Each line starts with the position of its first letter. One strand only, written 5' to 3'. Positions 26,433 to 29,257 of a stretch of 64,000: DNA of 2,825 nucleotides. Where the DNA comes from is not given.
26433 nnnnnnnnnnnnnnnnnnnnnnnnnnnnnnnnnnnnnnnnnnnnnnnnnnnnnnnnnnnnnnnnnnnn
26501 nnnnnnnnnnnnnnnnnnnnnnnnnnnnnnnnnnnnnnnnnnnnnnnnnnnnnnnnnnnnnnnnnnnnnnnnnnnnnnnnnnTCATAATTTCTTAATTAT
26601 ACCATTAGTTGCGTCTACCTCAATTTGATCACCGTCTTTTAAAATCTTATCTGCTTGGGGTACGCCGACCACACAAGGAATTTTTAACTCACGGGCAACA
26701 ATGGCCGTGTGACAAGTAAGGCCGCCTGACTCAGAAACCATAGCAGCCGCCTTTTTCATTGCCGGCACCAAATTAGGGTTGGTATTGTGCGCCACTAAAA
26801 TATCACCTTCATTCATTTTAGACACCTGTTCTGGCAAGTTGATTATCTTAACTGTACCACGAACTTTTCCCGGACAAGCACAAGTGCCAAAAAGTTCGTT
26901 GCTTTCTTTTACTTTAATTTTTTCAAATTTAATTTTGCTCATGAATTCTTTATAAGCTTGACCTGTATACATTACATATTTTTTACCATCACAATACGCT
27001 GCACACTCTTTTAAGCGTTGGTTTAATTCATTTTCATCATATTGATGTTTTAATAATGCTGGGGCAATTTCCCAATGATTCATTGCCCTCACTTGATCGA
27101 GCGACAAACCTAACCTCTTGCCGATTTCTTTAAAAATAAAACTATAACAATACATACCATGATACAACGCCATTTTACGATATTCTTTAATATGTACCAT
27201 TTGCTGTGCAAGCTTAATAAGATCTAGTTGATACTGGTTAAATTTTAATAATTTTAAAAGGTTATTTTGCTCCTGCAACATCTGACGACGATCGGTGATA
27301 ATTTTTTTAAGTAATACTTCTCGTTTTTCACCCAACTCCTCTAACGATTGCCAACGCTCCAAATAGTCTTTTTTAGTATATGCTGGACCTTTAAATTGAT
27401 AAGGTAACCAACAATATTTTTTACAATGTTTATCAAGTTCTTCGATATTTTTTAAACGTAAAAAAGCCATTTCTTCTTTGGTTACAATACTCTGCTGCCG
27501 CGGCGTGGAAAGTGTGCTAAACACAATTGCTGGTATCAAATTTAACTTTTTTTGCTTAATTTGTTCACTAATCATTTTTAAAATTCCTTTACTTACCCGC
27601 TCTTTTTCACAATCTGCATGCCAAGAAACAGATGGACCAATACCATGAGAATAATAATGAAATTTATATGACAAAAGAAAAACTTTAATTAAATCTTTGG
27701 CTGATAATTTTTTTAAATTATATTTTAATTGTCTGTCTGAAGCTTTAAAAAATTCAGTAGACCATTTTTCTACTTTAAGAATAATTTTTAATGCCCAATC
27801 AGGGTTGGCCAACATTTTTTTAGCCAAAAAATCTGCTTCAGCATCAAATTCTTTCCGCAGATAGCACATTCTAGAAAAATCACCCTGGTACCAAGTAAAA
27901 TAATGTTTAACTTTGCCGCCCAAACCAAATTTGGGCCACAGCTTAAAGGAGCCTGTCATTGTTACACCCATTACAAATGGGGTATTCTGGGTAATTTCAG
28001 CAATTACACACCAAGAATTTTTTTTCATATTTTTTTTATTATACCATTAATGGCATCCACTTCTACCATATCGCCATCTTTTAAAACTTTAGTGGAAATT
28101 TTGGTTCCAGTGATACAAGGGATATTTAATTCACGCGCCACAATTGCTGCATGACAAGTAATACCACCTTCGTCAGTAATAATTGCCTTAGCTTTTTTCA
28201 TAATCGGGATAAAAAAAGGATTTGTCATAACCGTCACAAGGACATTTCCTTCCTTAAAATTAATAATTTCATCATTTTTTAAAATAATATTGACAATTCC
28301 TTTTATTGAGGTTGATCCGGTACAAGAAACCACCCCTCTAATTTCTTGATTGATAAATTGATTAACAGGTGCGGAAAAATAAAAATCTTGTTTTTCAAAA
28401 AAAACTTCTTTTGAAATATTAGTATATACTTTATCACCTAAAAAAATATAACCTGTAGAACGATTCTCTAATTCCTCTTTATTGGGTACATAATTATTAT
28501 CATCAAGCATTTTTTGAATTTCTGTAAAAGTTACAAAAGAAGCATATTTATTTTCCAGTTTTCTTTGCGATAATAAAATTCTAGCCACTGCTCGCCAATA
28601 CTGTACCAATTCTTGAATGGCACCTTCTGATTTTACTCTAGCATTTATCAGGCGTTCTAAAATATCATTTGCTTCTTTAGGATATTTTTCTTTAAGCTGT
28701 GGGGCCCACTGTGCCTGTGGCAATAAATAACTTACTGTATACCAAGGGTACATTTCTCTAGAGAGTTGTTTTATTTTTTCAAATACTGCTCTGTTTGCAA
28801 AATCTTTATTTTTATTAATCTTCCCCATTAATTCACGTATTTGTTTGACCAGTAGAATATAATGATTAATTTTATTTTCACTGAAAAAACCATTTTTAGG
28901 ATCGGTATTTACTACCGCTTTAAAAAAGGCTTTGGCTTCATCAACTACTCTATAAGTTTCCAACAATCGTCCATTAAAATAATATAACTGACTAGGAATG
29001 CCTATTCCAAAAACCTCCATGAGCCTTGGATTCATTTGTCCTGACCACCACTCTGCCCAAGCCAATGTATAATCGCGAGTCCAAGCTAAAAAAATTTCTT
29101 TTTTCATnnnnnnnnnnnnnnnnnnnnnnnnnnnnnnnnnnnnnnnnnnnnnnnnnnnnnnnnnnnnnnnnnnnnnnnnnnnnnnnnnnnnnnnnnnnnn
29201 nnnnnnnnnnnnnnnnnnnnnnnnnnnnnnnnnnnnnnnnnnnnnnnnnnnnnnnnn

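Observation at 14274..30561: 16-kb tandem array of 11 hyper-diverged paralogs sharing a PEP-utiliser phosphohistidine domain but lacking any ATP-grasp domain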

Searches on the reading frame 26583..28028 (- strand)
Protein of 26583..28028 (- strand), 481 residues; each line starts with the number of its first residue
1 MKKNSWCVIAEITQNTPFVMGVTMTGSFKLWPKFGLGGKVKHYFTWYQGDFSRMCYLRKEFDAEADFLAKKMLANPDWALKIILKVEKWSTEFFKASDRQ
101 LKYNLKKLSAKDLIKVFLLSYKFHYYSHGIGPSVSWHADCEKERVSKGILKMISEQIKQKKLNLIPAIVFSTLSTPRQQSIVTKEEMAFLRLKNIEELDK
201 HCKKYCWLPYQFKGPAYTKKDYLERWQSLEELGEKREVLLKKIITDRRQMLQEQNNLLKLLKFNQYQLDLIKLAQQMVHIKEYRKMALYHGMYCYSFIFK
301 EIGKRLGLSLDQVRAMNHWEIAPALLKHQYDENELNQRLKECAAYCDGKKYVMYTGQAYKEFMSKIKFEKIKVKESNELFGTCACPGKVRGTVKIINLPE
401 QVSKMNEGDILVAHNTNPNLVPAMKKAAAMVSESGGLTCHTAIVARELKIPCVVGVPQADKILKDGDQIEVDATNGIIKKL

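Call 6: search_protein_families(library=pfam, proteins=[window:26583-28028:-], max_evalue=1)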
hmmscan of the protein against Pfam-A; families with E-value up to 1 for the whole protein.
window:26583-28028:- (481 aa): 1 family
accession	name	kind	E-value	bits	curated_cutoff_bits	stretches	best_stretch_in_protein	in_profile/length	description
PF00391.29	PEP-utilizers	-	2.8e-27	94.6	23.1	1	406-476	2-72/72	PEP-utilising enzyme, mobile domain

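Call 7: search_protein_families(library=ncbifam, proteins=[window:26583-28028:-], max_evalue=1)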
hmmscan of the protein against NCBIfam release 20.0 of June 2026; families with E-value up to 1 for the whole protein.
window:26583-28028:- (481 aa): 27 families (the best 25 are shown)
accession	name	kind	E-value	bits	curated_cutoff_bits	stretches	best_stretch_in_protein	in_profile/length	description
NF005057.0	PRK06464.1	equivalog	4.5e-34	117.6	598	1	368-479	347-461/798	phosphoenolpyruvate synthase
TIGR01418.1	PEP_synth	equivalog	3.2e-30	105.2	739.75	1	368-476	341-451/784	pyruvate, water dikinase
NF006153.0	PRK08296.1-5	subfamily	7e-27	94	578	1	352-480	477-605/608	hypothetical protein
NF004878.0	PRK06241.1-3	subfamily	4.8e-25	87.8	945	1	375-479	784-887/891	phosphoenolpyruvate synthase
NF004881.0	PRK06241.2-2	equivalog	2.1e-22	79.2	883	1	308-479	718-888/898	phosphoenolpyruvate synthase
NF004877.0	PRK06241.1-2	subfamily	1e-21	77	866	1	271-480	658-867/869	phosphoenolpyruvate synthase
NF004978.0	PRK06354.1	subfamily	5e-21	74.8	462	1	370-479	474-583/590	pyruvate kinase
NF004520.0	PRK05865.1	equivalog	1.1e-19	69.9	1509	1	377-479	734-835/854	sugar epimerase family protein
NF041857.1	RIF_Ptrans_rph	equivalog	1.8e-19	69.6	999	1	322-479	710-862/864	rifamycin-inactivating phosphotransferase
NF006149.0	PRK08296.1-1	equivalog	2.9e-19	68.9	730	1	372-480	458-566/568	hypothetical protein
NF006151.0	PRK08296.1-3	equivalog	3.5e-19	68.8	693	1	372-479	494-601/604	hypothetical protein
NF004883.0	PRK06241.2-4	equivalog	6e-19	67.7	1063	1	370-480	803-912/928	phosphoenolpyruvate synthase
NF004882.0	PRK06241.2-3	equivalog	2.1e-18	65.8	850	1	326-480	662-818/827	phosphoenolpyruvate synthase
NF004879.0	PRK06241.1-4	equivalog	3.1e-18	65.3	976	1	376-479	764-866/868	phosphoenolpyruvate synthase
NF006150.0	PRK08296.1-2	subfamily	3.7e-18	65.1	650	1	375-478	499-602/633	hypothetical protein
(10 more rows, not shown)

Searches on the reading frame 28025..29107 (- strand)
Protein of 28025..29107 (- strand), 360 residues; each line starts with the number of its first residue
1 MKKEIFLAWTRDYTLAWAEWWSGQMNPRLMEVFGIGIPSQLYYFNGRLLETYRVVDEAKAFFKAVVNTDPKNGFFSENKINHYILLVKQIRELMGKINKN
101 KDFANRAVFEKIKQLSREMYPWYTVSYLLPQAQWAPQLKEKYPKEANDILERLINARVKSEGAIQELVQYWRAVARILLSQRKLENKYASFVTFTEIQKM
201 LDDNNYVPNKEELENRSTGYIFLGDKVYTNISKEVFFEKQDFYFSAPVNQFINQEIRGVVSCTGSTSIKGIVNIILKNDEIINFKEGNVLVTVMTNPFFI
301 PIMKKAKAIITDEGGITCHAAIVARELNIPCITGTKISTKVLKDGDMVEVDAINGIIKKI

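Call 6: search_protein_families(library=pfam, proteins=[window:28025-29107:-], max_evalue=1)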
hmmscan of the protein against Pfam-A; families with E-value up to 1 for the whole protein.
window:28025-29107:- (360 aa): 1 family
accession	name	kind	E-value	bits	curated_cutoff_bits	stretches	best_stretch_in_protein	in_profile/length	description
PF00391.29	PEP-utilizers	-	6.3e-25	87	23.1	1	284-355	1-72/72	PEP-utilising enzyme, mobile domain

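Call 14: search_protein_families(library=padloc, proteins=[window:28025-29107:-], max_evalue=0.01)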
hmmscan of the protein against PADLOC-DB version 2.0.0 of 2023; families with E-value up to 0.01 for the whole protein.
window:28025-29107:- (360 aa): 0 families

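Call 66: find_homologous_proteins(query=window:28025-29107:-, max_evalue=0.001)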
Query window:28025-29107:- (360 aa): 4324 proteins with E <= 0.001 among 7192 candidates; the best 120 are listed.
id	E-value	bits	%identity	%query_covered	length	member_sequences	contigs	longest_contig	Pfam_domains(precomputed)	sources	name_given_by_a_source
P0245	1.2e-238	809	100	100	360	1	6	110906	PF00391.30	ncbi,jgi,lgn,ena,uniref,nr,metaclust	ncbi:MAG: Phosphoenolpyruvate synthase [Candidatus Magasanikbacteria bacterium GW2011_GWC2_37_14]|un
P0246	2.0e-170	585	69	100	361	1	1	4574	PF00391.30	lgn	-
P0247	7.1e-168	576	70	100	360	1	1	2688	PF00391.30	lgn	-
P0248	1.2e-167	576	69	100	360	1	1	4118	PF00391.30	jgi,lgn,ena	-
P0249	1.2e-154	533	65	99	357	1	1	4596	PF00391.30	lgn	-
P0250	1.9e-151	522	61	100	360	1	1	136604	PF00391.30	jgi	-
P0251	8.1e-148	510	62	99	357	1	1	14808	PF00391.30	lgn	-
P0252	2.1e-147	509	63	100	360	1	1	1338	PF00391.30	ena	-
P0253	1.0e-145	504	64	99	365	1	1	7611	PF00391.30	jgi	jgi:phosphohistidine swiveling domain-containing protein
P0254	4.0e-142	492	61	100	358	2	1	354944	PF00391.30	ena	-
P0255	2.7e-138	479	58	99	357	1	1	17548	PF00391.30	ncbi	-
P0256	6.3e-135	468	58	100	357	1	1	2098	PF00391.30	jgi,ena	-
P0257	2.9e-134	466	58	99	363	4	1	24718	PF00391.30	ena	-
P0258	7.3e-134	465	57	99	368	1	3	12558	PF00391.30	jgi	jgi:phosphohistidine swiveling domain-containing protein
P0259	1.1e-133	464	59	100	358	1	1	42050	PF00391.30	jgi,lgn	jgi:phosphoenolpyruvate synthase/pyruvate phosphate dikinase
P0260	3.9e-131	456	57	100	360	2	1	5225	PF00391.30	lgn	-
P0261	3.0e-129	449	58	99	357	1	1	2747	PF00391.30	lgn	-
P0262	3.5e-129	449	55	100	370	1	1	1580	PF00391.30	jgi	-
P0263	9.4e-129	448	57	98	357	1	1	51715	PF00391.30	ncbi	-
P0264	8.7e-113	395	53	99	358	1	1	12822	PF00391.30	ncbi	ncbi:MAG: PEP-utilizing enzyme [Candidatus Woesearchaeota archaeon]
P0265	4.4e-72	261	39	99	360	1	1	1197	PF00391.30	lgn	-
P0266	1.5e-70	256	41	100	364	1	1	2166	PF00391.30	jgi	jgi:phosphohistidine swiveling domain-containing protein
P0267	2.5e-70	256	40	99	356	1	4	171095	PF00391.30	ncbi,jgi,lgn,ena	-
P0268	6.3e-70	254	39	99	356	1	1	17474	PF00391.30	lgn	-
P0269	1.8e-69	253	38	100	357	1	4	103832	PF00391.30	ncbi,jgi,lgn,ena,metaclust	metaclust:\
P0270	3.6e-69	252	39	99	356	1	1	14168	PF00391.30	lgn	-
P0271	3.0e-64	236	37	100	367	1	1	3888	PF00391.30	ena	-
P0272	6.0e-63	231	38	99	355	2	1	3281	PF00391.30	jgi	-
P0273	6.0e-63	231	37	99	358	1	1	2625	PF00391.30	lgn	-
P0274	8.1e-63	231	37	100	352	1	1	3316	PF00391.30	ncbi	-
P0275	2.8e-62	229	37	95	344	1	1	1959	PF00391.30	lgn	-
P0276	3.2e-62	229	38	99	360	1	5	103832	PF00391.30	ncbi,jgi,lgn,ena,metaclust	metaclust:\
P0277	1.2e-61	227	37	100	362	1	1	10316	PF00391.30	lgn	-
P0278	9.1e-61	224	42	41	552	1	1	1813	PF00391.30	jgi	jgi:phosphohistidine swiveling domain-containing protein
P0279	2.6e-60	223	34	99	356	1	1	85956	PF00391.30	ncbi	-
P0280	4.3e-59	219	30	95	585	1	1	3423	PF00391.30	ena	-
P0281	6.7e-59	218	36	99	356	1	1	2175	PF00391.30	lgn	-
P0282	1.2e-58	217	35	99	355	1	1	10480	PF00391.30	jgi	jgi:phosphoenolpyruvate synthase/pyruvate phosphate dikinase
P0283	2.6e-58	216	34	99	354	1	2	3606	PF00391.30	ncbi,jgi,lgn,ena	-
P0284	2.7e-58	216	37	100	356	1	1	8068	PF00391.30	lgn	-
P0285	3.5e-58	216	35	99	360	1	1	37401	PF00391.30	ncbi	-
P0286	4.8e-58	215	34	99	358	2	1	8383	PF00391.30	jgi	jgi:phosphohistidine swiveling domain-containing protein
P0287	5.0e-58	215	33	100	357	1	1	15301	PF00391.30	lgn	-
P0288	1.2e-57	214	35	99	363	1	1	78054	PF00391.30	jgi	jgi:phosphohistidine swiveling domain-containing protein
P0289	3.0e-57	213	34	100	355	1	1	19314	PF00391.30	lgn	-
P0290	7.2e-57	211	43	67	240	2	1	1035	PF00391.30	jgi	-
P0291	1.1e-55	208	35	99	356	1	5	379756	PF00391.30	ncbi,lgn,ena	-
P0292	1.4e-55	207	35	96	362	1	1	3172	PF00391.30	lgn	-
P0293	1.9e-55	207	46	43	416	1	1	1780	PF00391.30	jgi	jgi:phosphohistidine swiveling domain-containing protein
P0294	3.8e-55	206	36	99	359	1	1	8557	PF00391.30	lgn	-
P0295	7.1e-55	205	35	99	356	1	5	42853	PF00391.30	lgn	-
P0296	1.2e-54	204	38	42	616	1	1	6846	PF00391.30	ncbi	-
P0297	1.9e-54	203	35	100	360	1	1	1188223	PF00391.30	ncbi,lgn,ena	-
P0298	2.4e-54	203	35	99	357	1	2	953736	PF00391.30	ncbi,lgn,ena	-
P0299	3.1e-54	203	31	98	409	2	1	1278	PF00391.30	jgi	jgi:phosphohistidine swiveling domain-containing protein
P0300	4.5e-54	202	34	99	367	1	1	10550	PF00391.30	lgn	-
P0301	2.1e-53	200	33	99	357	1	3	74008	PF00391.30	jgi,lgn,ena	jgi:phosphohistidine swiveling domain-containing protein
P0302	2.2e-53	200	35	99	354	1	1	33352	PF00391.30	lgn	-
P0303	2.7e-53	200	35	99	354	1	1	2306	PF00391.30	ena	-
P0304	3.4e-53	199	34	99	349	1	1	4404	PF00391.30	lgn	-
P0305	1.7e-52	197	33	99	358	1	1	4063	PF00391.30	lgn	-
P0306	1.8e-52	197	34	99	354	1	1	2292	PF00391.30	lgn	-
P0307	8.8e-52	195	33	99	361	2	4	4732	PF00391.30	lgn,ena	-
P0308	1.5e-51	194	33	98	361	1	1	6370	PF00391.30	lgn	-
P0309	1.9e-51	194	33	99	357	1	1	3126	PF00391.30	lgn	-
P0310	2.6e-51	193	41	45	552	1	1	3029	PF00391.30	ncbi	-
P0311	7.7e-51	192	33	99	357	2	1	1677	PF00391.30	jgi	-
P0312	8.3e-51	191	33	99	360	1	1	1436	PF00391.30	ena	-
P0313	1.1e-50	191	33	100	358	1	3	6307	PF00391.30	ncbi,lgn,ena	-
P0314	1.7e-49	187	32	99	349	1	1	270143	PF00391.30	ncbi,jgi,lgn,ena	-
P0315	2.0e-49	187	33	99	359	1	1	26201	PF00391.30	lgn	-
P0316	9.4e-49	185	42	40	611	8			PF00391.30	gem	-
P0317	1.6e-48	184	32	99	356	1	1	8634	PF00391.30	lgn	-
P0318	4.3e-48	182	33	99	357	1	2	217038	PF00391.30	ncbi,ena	-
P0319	5.9e-48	182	45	43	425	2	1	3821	PF00391.30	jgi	-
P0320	7.0e-48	182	37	61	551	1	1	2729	PF00391.30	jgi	jgi:phosphoenolpyruvate synthase/pyruvate phosphate dikinase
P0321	7.9e-48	182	32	99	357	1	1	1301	PF00391.30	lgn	-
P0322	2.5e-47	180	31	99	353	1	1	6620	PF00391.30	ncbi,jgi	jgi:phosphohistidine swiveling domain-containing protein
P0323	5.1e-47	179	32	99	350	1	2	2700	PF00391.30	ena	-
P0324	8.6e-47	178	31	98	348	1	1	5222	PF00391.30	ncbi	-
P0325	9.1e-47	178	56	28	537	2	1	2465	PF00391.30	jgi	-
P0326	9.2e-47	178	31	100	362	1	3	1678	PF00391.30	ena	-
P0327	1.6e-46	177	31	99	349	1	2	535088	PF00391.30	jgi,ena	jgi:phosphohistidine swiveling domain-containing protein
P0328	2.1e-46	177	32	99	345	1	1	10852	PF00391.30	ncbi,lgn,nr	ncbi:MAG: hypothetical protein HY395_01830 [Candidatus Doudnabacteria bacterium]|nr:hypothetical pro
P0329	2.0e-45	174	37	78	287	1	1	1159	PF00391.30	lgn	-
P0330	2.5e-45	173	34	89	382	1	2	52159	PF00391.30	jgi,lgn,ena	-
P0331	6.4e-45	172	32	98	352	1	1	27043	PF00391.30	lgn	-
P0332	1.6e-44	171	51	29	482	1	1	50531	PF00391.30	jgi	jgi:phosphohistidine swiveling domain-containing protein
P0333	7.7e-44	169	63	20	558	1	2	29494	PF00391.30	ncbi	ncbi:MAG: PEP-utilizing enzyme, partial [Patescibacteria group bacterium]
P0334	1.8e-43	167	31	99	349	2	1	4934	PF00391.30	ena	-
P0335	2.3e-43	167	33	89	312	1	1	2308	PF00391.30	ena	-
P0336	5.6e-43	166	50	34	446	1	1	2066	PF00391.30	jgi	-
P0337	1.1e-42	165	33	99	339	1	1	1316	PF00391.30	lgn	-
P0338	2.1e-42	164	33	98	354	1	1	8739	PF00391.30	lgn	-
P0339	8.3e-42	162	34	98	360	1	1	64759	PF00391.30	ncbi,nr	ncbi:hypothetical protein GOV14_01680 [Candidatus Pacearchaeota archaeon]|nr:hypothetical protein [C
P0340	3.7e-41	160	30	100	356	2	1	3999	PF00391.30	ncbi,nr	ncbi:hypothetical protein KJ810_04315 [Patescibacteria group bacterium]|nr:hypothetical protein [Pat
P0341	1.1e-40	158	32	99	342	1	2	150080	PF00391.30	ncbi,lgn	-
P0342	2.0e-40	157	45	49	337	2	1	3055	PF00391.30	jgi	-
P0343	2.1e-40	157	32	98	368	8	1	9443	PF00391.30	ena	-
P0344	6.4e-40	156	31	100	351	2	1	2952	PF00391.30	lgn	-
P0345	8.1e-40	155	38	69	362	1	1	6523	PF00391.30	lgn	-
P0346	1.0e-39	155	32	99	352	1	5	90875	PF00391.30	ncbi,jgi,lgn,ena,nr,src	ncbi:MAG TPA: PEP-utilizing enzyme [Candidatus Norongarragalinales archaeon]|nr:PEP-utilizing enzyme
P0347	1.5e-39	154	33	92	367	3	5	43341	PF00391.30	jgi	jgi:phosphoenolpyruvate synthase/pyruvate phosphate dikinase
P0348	1.5e-39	154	32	98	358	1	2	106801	PF00391.30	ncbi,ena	ncbi:MAG: PEP-utilizing enzyme [Candidatus Micrarchaeota archaeon]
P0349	1.9e-39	154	38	63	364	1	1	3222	PF00391.30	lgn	-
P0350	2.2e-39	154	31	93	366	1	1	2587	PF00391.30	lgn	-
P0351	2.7e-39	154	33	98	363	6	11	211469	PF00391.30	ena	-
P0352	5.4e-39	153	37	76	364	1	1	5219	PF00391.30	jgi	jgi:phosphohistidine swiveling domain-containing protein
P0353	6.2e-39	152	31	98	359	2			PF00391.30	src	-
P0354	1.1e-38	152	32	98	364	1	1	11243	PF00391.30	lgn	-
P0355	2.7e-38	150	31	98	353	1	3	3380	PF00391.30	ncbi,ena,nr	ncbi:MAG TPA: PEP-utilizing enzyme [Candidatus Norongarragalinales archaeon]|nr:PEP-utilizing enzyme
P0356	3.0e-38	150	31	99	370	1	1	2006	PF00391.30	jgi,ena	-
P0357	3.0e-38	150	30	97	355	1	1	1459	PF00391.30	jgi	jgi:phosphohistidine swiveling domain-containing protein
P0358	3.7e-38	150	50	31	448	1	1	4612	PF00391.30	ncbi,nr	ncbi:MAG: hypothetical protein HY420_04695 [Candidatus Kerfeldbacteria bacterium]|nr:hypothetical pr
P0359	4.6e-38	150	31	100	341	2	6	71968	PF00391.30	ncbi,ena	-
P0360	7.2e-38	149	40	56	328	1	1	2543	PF00391.30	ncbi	-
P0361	7.3e-38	149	49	48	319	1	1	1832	PF00391.30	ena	-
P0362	7.3e-38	149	41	65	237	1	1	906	PF00391.30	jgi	jgi:phosphohistidine swiveling domain-containing protein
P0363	7.9e-38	149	31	98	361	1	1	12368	PF00391.30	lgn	-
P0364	8.6e-38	149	31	98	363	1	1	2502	PF00391.30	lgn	-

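Call 79: predict_structure(alignment_id=A4)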
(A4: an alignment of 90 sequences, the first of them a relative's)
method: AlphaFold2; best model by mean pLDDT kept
length: 360 residues; sequences in the alignment: 90
mean_pLDDT: 95.7   pTM: 0.92
mean pLDDT of the five models: 95.7, 95.7, 95.5, 95.5, 94.7
residues with pLDDT >= 90: 336; 70-90: 19; 50-70: 5; < 50: 0
segments of 3 or more residues with pLDDT < 50: none
pLDDT, mean of each block of 10 residues (from residue 1): 94 98 97 97 97 97 95 95 98 97 97 98 93 93 97 94 96 99 98 99 98 98 98 97 83 83 97 97 98 95 98 89 95 95 97 96
secondary structure, 60 per line:
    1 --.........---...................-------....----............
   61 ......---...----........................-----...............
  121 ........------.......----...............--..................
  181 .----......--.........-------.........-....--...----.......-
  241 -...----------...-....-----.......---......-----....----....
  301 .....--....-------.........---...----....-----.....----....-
elements in order: E3-11 H15-33 E41-44 E49-54 H55-66 H77-100 H106-128 H135-141 H146-160 H163-181 H186-191 H194-202 H210-218 E220-223 E226-228 H233-239 E242-244 E255-257 E259-262 E268-274 H278-283 E289-292 H297-305 E308-311 H319-327 E331-333 H338-341 E347-351 E356-359
